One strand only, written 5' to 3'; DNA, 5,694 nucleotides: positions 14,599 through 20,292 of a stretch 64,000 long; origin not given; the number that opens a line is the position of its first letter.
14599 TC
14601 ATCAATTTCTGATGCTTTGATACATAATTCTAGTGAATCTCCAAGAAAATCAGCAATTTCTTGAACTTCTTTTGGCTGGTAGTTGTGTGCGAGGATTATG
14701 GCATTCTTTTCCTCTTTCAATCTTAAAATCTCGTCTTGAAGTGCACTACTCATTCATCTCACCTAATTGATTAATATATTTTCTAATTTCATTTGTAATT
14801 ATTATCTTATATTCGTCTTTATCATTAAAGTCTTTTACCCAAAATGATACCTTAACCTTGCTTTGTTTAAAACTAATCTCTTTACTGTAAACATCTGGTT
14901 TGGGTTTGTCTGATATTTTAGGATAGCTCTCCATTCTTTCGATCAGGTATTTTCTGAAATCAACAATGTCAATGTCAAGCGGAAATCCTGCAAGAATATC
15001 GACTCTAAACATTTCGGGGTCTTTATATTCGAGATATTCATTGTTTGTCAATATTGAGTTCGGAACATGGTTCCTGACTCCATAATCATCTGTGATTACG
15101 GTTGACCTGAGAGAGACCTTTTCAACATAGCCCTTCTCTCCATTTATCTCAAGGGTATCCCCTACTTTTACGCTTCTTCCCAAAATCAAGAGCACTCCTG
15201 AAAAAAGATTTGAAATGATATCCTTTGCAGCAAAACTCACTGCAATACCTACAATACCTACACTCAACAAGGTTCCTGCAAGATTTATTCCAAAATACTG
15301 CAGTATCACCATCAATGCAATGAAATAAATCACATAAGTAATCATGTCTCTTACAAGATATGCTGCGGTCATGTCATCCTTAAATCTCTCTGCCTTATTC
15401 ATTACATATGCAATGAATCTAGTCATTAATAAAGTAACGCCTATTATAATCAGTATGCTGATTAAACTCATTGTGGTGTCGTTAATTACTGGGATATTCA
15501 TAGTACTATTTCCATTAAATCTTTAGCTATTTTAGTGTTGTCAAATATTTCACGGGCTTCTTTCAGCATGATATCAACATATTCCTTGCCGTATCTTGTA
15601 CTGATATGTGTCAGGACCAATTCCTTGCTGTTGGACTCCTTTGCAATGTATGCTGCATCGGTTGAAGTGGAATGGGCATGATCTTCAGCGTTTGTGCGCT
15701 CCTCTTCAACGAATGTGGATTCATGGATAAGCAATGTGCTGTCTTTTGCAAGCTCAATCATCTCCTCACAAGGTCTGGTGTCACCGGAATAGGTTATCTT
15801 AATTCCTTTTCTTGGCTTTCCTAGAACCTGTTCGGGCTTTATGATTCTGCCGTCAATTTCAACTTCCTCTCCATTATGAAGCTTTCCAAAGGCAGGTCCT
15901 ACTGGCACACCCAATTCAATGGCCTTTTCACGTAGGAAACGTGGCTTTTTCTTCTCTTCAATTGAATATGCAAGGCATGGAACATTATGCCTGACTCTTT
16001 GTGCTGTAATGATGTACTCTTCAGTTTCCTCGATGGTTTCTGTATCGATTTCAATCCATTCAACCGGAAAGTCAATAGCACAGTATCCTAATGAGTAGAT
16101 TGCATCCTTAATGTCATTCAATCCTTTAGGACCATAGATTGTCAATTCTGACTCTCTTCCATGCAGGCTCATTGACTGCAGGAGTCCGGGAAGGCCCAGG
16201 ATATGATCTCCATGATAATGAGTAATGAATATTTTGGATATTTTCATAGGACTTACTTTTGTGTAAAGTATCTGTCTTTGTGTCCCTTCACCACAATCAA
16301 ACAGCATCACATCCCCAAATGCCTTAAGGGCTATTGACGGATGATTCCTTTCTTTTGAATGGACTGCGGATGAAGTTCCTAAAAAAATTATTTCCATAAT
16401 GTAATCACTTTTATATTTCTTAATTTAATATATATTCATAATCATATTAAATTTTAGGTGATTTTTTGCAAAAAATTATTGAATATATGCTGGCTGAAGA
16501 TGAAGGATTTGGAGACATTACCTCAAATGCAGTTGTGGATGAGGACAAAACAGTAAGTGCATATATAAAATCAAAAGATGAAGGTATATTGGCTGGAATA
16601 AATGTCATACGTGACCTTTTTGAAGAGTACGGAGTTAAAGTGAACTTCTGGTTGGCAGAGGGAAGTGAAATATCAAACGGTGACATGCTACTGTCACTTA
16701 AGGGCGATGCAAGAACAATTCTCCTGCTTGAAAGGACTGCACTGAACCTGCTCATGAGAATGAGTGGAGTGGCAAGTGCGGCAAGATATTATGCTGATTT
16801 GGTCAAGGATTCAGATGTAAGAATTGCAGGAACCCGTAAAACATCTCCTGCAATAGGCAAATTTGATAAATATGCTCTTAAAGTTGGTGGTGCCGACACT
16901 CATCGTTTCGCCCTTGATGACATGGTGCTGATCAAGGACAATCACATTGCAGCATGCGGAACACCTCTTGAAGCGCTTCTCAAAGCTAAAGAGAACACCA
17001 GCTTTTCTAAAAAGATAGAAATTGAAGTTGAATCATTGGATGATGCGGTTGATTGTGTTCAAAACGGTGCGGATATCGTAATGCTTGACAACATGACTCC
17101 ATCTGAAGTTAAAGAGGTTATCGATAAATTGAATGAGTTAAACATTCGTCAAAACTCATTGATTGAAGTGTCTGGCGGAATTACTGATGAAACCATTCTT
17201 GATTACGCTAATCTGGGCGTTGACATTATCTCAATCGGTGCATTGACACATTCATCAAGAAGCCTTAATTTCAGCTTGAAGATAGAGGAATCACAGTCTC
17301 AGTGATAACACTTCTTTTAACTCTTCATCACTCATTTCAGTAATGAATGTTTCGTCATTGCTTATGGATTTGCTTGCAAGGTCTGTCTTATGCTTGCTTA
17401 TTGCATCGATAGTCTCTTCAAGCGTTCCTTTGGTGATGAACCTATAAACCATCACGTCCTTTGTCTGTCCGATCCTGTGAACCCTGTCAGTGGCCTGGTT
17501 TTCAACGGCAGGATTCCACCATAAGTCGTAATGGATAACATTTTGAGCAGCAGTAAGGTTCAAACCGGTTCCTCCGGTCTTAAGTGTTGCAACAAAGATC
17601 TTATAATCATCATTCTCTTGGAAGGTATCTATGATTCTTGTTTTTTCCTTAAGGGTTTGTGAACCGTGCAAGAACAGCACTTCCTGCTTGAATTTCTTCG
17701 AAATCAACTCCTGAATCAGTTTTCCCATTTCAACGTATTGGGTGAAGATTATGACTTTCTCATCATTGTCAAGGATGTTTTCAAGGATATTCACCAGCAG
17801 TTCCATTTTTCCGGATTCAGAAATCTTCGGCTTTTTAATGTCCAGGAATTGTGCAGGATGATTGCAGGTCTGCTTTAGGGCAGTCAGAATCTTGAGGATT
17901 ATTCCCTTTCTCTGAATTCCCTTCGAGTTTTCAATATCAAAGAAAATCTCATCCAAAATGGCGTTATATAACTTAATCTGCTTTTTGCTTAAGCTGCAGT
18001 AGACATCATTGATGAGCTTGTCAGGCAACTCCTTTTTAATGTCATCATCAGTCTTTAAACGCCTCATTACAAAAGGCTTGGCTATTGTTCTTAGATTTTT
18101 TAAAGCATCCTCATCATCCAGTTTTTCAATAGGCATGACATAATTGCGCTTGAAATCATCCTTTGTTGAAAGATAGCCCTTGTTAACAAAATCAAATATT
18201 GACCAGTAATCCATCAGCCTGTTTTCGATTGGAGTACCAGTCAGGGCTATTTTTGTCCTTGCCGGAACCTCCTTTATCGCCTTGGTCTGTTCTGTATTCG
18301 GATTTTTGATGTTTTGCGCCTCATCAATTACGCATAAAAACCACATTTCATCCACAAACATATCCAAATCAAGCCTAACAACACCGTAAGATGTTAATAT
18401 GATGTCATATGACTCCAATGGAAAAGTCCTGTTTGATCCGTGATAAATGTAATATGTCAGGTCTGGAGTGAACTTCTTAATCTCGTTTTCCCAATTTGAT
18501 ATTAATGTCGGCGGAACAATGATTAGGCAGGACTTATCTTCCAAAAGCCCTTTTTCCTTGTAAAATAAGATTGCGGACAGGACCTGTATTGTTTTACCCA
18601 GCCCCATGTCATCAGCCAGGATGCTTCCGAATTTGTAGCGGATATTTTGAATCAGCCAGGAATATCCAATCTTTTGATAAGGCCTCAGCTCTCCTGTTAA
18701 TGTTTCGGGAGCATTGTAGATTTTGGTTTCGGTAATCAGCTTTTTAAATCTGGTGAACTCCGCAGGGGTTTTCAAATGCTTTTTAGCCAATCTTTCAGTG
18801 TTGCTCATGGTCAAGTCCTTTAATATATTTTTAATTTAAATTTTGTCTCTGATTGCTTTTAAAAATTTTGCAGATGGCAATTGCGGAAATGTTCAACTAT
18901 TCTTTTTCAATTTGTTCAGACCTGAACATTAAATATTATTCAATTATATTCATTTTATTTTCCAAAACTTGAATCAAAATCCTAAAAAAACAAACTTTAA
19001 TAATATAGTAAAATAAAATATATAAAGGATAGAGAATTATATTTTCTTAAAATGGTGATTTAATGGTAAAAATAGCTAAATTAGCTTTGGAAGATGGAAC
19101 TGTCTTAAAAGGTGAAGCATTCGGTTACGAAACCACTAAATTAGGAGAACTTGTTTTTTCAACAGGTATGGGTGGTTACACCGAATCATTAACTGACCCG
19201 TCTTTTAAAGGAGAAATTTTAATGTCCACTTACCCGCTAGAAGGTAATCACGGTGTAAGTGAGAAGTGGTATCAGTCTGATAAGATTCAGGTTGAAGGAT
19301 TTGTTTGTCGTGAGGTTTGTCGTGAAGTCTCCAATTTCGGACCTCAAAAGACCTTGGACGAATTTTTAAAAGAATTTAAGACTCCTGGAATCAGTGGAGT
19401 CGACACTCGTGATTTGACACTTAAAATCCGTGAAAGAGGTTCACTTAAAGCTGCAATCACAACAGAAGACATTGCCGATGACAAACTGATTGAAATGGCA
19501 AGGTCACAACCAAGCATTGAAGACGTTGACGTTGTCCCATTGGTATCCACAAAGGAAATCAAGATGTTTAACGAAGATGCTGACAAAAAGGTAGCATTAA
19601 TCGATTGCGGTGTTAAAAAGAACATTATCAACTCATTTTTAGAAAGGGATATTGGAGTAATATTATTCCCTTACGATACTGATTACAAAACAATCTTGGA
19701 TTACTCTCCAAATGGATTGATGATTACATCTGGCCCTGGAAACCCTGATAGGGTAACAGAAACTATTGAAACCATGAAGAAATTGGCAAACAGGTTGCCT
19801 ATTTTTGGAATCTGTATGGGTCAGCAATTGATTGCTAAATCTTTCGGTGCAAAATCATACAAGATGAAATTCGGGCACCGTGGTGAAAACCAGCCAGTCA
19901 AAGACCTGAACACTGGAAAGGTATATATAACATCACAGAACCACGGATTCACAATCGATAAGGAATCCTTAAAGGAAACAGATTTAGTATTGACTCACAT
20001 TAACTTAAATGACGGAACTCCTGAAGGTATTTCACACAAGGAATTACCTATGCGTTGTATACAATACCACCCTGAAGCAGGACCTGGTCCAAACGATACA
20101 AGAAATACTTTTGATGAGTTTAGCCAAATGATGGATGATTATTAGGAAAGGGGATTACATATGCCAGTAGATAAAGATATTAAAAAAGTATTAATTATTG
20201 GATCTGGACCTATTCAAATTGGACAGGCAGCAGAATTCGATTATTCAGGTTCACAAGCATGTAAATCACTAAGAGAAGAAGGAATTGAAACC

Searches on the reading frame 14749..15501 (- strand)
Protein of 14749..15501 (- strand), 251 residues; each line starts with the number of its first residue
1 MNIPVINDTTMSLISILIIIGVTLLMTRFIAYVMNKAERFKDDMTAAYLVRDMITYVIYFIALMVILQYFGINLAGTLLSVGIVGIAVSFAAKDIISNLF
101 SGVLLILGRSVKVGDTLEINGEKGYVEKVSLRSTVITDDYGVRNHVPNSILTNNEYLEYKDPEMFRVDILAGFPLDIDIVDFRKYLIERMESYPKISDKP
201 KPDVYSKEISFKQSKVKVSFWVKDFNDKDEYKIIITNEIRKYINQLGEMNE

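Call 67: search_protein_families(library=pfam, proteins=[window:14749-15501:-], max_evalue=0.001)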
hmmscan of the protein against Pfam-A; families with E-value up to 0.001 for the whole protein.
window:14749-15501:- (251 aa): 2 families
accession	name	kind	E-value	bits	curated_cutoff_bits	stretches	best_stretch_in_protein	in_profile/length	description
PF00924.24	MS_channel_2nd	-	5.9e-15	55.6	20.2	1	94-155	1-62/68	Mechanosensitive ion channel, beta-domain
PF21088.3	MS_channel_1st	-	3.3e-08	33.8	23.1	1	53-93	2-42/42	Mechanosensitive ion channel, transmembrane helices 2/3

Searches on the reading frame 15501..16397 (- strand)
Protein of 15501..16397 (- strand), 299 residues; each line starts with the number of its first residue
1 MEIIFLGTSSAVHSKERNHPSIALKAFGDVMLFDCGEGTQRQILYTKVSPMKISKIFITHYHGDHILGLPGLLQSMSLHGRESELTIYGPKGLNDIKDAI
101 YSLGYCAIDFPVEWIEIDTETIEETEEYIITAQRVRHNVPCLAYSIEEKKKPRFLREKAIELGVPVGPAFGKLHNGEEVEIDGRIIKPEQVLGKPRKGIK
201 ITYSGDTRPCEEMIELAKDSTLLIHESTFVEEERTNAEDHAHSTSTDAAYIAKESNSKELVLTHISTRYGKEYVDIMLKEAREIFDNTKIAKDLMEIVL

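Call 67: search_protein_families(library=pfam, proteins=[window:15501-16397:-], max_evalue=0.001)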
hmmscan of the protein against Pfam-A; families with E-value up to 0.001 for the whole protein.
window:15501-16397:- (299 aa): 4 families
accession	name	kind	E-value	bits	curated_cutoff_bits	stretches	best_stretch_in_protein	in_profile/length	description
PF12706.13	Lactamase_B_2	-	6e-18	65.6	27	2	32-147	4-131/200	Beta-lactamase superfamily domain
PF00753.33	Lactamase_B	-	1.3e-10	42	22.7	1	28-118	15-112/196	Metallo-beta-lactamase superfamily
PF13691.12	Lactamase_B_4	-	2.7e-07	30.6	27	1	14-68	7-63/63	tRNase Z endonuclease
PF23023.1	Anti-Pycsar_Apyc1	-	0.00025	21.1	50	1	2-69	4-70/250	Anti-Pycsar protein Apyc1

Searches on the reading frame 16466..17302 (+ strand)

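Call 67: search_protein_families(library=pfam, proteins=[window:16466-17302:+], max_evalue=0.001)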
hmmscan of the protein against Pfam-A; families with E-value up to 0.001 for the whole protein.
window:16466-17302:+ (279 aa): 2 families
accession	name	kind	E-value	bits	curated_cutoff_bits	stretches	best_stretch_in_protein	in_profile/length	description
PF01729.25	QRPTase_C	-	5.2e-57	192.7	23.1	1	102-272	1-169/169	Quinolinate phosphoribosyl transferase, C-terminal domain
PF02749.22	QRPTase_N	-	1.1e-21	77.2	27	1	17-100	1-82/82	Quinolinate phosphoribosyl transferase, N-terminal domain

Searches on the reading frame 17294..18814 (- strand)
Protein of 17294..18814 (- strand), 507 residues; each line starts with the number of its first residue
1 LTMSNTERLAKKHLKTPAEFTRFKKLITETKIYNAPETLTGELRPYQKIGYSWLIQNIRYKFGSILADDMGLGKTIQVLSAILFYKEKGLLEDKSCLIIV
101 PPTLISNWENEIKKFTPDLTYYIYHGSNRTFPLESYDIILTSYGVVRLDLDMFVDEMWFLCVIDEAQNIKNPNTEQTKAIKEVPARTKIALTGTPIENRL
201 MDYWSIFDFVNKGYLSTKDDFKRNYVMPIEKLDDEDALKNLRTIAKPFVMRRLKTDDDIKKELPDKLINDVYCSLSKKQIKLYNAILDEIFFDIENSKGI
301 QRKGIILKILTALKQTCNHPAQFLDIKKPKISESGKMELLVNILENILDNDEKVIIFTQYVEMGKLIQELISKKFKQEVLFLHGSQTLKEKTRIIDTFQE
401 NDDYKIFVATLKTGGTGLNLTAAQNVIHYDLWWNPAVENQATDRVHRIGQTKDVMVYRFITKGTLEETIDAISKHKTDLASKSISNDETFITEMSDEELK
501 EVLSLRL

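Call 8: search_protein_families(library=pfam, proteins=[window:17294-18814:-], max_evalue=0.001)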
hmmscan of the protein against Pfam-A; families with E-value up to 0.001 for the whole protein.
window:17294-18814:- (507 aa): 3 families
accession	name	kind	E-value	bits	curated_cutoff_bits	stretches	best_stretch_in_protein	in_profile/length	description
PF00176.29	SNF2-rel_dom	-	2.2e-66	224.4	24.9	1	46-321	1-289/290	SNF2-related domain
PF00271.37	Helicase_C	-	5.6e-23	81.7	23.5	1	336-449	2-110/110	Helicase conserved C-terminal domain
PF04851.21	ResIII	-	2.8e-12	47.3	22.5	1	42-196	3-163/164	Type III restriction enzyme, res subunit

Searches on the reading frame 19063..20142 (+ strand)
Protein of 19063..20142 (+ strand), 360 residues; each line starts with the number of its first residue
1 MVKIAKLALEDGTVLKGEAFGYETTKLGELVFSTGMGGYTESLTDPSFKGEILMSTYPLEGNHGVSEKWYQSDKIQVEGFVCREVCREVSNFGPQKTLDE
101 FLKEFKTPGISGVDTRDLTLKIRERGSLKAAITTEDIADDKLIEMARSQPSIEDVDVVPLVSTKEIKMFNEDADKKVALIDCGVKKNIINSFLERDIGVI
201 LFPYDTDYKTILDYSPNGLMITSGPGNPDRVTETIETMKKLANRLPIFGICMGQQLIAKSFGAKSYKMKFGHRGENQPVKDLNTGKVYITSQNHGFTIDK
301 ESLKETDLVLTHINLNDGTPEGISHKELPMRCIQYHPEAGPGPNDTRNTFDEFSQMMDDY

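Call 8: search_protein_families(library=pfam, proteins=[window:19063-20142:+], max_evalue=0.001)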
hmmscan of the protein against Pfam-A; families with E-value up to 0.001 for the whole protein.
window:19063-20142:+ (360 aa): 3 families
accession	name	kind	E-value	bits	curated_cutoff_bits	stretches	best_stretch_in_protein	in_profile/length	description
PF00117.34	GATase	-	1e-48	165.9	22.8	1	179-355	2-189/190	Glutamine amidotransferase class-I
PF00988.28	CPSase_sm_chain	-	4.6e-46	156.2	27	1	7-132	1-126/126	Carbamoyl-phosphate synthase small chain, CPSase domain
PF07722.19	Peptidase_C26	-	5.1e-05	23.6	20.5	0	229-267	89-128/219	Peptidase C26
